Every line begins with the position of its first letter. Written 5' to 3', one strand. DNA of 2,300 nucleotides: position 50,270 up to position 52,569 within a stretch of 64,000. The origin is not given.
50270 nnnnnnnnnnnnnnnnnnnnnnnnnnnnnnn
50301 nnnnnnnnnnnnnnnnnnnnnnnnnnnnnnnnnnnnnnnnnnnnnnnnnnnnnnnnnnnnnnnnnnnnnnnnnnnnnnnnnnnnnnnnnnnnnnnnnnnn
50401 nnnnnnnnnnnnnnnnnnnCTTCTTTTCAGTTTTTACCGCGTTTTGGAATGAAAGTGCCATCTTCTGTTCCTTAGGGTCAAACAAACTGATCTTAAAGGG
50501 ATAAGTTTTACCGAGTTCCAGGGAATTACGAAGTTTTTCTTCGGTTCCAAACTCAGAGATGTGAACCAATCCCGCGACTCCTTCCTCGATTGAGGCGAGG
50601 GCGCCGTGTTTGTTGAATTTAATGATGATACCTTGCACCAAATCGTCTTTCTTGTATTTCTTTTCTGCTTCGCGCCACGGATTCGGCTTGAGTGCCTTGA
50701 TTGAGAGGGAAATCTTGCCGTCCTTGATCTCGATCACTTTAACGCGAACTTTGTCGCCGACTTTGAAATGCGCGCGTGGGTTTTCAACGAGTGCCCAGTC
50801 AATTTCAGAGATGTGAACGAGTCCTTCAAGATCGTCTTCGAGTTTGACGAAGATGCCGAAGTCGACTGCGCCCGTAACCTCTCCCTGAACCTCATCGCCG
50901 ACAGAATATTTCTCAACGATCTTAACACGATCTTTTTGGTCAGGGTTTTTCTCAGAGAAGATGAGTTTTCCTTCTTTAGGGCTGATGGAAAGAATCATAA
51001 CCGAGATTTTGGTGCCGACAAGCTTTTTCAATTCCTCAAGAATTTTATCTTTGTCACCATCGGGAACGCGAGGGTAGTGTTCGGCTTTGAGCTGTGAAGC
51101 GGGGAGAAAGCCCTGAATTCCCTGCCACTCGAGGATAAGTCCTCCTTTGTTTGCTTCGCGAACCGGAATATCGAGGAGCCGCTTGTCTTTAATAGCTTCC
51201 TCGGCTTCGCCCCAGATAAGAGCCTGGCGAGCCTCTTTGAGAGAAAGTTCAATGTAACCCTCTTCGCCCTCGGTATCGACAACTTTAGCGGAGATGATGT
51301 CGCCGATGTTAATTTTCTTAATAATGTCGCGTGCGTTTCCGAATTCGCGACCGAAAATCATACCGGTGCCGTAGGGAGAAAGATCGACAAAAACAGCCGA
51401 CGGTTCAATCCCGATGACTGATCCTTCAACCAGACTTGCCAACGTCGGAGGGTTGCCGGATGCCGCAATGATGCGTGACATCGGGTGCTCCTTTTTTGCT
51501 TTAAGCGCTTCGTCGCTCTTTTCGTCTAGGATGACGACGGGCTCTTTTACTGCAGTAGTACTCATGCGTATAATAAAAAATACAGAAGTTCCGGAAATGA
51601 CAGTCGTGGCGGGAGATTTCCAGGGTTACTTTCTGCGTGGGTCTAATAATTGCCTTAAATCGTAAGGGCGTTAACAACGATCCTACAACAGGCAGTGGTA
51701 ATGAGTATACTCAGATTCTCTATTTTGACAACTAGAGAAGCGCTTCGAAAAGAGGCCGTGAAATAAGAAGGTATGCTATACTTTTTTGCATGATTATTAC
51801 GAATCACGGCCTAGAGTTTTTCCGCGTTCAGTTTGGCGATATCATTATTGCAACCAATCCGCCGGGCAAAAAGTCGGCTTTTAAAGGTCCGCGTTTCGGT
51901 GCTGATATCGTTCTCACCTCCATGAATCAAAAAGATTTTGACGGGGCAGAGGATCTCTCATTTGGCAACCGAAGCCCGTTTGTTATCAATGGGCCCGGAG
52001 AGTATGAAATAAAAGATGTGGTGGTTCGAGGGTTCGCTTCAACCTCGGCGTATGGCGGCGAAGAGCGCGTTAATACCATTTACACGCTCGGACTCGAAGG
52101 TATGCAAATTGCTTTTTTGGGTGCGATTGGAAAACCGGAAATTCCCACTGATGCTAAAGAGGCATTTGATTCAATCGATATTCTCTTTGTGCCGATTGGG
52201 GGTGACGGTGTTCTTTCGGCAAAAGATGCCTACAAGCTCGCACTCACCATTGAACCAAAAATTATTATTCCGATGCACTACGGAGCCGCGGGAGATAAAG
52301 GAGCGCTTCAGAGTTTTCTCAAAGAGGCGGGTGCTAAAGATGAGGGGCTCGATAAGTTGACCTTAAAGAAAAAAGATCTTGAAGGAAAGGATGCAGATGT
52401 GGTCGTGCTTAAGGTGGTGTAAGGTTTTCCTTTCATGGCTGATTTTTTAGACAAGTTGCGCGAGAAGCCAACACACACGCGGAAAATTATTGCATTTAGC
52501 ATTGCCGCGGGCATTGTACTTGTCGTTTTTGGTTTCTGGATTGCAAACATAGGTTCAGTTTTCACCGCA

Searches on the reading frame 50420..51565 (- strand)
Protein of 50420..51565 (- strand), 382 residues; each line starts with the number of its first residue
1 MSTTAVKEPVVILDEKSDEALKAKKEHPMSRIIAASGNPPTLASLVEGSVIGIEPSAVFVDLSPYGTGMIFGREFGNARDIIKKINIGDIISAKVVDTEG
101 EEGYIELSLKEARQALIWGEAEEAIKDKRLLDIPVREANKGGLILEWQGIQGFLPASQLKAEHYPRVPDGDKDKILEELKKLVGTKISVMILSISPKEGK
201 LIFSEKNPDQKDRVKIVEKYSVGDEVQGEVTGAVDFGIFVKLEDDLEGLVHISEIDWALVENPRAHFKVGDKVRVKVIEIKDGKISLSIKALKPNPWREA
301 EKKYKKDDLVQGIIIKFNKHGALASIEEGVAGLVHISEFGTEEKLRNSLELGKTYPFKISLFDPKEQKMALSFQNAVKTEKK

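Call 11: search_protein_families(library=pfam, proteins=[window:50420-51565:-])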
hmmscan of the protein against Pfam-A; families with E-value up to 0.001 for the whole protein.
window:50420-51565:- (382 aa): 4 families
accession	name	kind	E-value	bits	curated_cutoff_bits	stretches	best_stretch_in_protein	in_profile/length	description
PF00575.29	S1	-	3.3e-41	139.9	22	3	221-290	3-74/74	S1 RNA binding domain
PF23459.1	S1_RRP5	-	1.1e-09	39.2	27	0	223-284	4-65/72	RRP5 S1 domain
PF21710.3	Spt6_S1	-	8.1e-06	26.5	27.5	0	310-374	20-87/91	Spt6, S1/OB domain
PF02599.21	CsrA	-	0.0002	21.7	27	0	267-291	12-36/53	Global regulator protein family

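Call 29: find_homologous_proteins(query=window:50420-51565:-, max_evalue=1e-40)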
Query window:50420-51565:- (382 aa): 8000 proteins with E <= 1e-40 among 8000 candidates; the best 120 are listed.
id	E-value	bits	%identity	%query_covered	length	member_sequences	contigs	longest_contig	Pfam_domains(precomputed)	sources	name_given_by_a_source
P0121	1.8e-242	822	100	100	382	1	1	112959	PF21543.4,PF00575.30,PF23459.2,PF21710.4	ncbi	-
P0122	1.2e-224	763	100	93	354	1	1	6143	PF21543.4,PF00575.30,PF23459.2,PF21710.4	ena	-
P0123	2.0e-210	716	90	95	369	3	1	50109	PF21543.4,PF00575.30,PF23459.2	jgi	-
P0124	9.4e-204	694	86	95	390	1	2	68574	PF21543.4,PF00575.30,PF23459.2,PF21710.4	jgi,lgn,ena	-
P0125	1.0e-196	671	82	95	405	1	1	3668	PF21543.4,PF00575.30,PF23459.2,PF21710.4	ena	-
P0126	1.1e-188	645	81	96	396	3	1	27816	PF21543.4,PF00575.30,PF23459.2,PF21710.4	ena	-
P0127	2.6e-186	637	81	93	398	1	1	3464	PF21543.4,PF00575.30,PF23459.2,PF21710.4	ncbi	-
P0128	4.2e-177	607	76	94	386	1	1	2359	PF21543.4,PF00575.30,PF23459.2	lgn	-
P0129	1.5e-175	602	72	95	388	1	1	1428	PF21543.4,PF00575.30,PF23459.2,PF21710.4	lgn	-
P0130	7.0e-175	599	76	94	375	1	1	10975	PF00575.30,PF23459.2,PF21710.4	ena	-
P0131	9.1e-174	596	76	93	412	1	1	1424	PF00575.30,PF23459.2,PF21710.4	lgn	-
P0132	2.0e-173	594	78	92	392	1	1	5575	PF21543.4,PF00575.30,PF23459.2,PF21710.4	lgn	-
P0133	2.6e-173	594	72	98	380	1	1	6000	PF21543.4,PF00575.30,PF23459.2,PF21710.4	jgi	jgi:small subunit ribosomal protein S1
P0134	3.3e-173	594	75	93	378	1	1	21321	PF21543.4,PF00575.30,PF23459.2,PF21710.4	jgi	jgi:small subunit ribosomal protein S1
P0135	3.6e-173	594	75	94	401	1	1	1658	PF21543.4,PF00575.30,PF23459.2,PF21710.4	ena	-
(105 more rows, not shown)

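Call 30: find_encoding_contigs(protein=P0125, flank=2500, max_places=1)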
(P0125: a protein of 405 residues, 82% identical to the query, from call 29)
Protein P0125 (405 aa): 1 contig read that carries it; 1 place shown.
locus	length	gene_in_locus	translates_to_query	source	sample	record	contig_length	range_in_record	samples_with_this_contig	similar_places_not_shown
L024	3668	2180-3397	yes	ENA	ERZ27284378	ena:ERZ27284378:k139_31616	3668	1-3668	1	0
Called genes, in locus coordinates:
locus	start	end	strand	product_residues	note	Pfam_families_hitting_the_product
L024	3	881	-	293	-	?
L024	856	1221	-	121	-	-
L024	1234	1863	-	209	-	PF13483:Lactamase_B_3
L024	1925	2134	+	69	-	-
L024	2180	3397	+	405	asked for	PF00575:S1, PF21543:CvfB_2nd (faint), PF21710:Spt6_S1 (faint), PF23459:S1_RRP5 (faint), PF00575:S1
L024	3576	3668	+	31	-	?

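Call 31: find_encoding_contigs(protein=P0126, flank=2500, max_places=1)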
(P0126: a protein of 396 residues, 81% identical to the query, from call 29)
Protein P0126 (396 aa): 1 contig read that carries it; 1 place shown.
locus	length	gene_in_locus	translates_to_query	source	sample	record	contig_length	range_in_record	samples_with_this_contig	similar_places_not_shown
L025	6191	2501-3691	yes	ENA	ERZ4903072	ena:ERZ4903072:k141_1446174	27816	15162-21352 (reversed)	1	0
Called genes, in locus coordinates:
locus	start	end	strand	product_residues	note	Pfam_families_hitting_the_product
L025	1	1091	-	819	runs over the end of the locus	PF00521:DNA_topoisoIV, PF03989:DNA_gyraseA_C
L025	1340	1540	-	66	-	-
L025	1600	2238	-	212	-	PF13483:Lactamase_B_3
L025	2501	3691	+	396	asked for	PF21710:Spt6_S1 (faint), PF00575:S1, PF21543:CvfB_2nd (faint), PF23459:S1_RRP5 (faint), PF00575:S1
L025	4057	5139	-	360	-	-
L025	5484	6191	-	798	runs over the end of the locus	PF04932:Wzy_C, PF13181:TPR_8 (faint), PF21033:RMD1-3 (faint), PF07719:TPR_2 (faint), PF23914:TPR_CcmH_CycH (faint), PF13424:TPR_12 (faint), PF13428:TPR_14 (faint), PF13432:TPR_16 (faint), +2 more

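Call 32: find_encoding_contigs(protein=P0127, flank=2500, max_places=1)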
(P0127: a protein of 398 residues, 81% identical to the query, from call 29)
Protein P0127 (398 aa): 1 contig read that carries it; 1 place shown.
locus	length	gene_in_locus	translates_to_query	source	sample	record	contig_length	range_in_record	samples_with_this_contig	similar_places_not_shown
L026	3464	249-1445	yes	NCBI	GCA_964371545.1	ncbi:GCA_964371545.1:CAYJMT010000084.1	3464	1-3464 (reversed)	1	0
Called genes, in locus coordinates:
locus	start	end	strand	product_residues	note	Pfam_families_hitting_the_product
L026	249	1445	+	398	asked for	PF00575:S1 (weak), PF21543:CvfB_2nd (faint), PF21710:Spt6_S1 (faint), PF23459:S1_RRP5 (faint), PF00575:S1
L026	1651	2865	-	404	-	PF02073:Peptidase_M29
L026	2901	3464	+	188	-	?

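Call 36: find_encoding_contigs(protein=P0132, flank=5000, max_places=1)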
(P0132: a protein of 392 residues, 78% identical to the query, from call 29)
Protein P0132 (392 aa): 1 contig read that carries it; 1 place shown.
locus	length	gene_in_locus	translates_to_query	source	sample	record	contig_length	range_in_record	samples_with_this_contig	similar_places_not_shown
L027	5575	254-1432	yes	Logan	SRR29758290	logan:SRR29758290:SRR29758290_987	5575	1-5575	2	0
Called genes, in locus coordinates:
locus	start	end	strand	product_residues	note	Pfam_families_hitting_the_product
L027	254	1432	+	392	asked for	PF21543:CvfB_2nd (faint), PF00575:S1 (weak), PF23459:S1_RRP5 (faint), PF21710:Spt6_S1 (faint), PF00575:S1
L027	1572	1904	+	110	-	-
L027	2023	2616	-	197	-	PF01195:Pept_tRNA_hydro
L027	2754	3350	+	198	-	PF10502:Peptidase_S26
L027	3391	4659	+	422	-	PF03129:HGTP_anticodon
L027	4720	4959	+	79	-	-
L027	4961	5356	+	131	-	PF02130:YbeY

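Call 37: find_encoding_contigs(protein=P0130, flank=6000, max_places=1)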
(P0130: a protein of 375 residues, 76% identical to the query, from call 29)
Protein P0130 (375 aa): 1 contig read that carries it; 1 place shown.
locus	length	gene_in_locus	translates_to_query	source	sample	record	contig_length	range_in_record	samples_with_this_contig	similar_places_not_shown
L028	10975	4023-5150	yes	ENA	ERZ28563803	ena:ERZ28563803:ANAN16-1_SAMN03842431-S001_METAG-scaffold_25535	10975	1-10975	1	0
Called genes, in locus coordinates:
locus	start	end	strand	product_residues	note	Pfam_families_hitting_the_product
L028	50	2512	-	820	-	PF00521:DNA_topoisoIV, PF03989:DNA_gyraseA_C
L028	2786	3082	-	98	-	-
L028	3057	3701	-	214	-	PF13483:Lactamase_B_3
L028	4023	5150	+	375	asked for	PF00575:S1 (weak), PF21710:Spt6_S1 (faint), PF23459:S1_RRP5 (faint), PF00575:S1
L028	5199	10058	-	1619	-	-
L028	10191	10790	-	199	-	PF01195:Pept_tRNA_hydro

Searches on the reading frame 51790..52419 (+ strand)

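Call 11: search_protein_families(library=pfam, proteins=[window:51790-52419:+])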
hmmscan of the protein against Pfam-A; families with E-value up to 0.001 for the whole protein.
window:51790-52419:+ (210 aa): 2 families
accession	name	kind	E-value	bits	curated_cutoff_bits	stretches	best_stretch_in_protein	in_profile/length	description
PF13483.12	Lactamase_B_3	-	1.1e-22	81.2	24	1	4-163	3-160/160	Beta-lactamase superfamily domain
PF12706.13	Lactamase_B_2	-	0.00061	19.9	27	1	72-164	103-200/200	Beta-lactamase superfamily domain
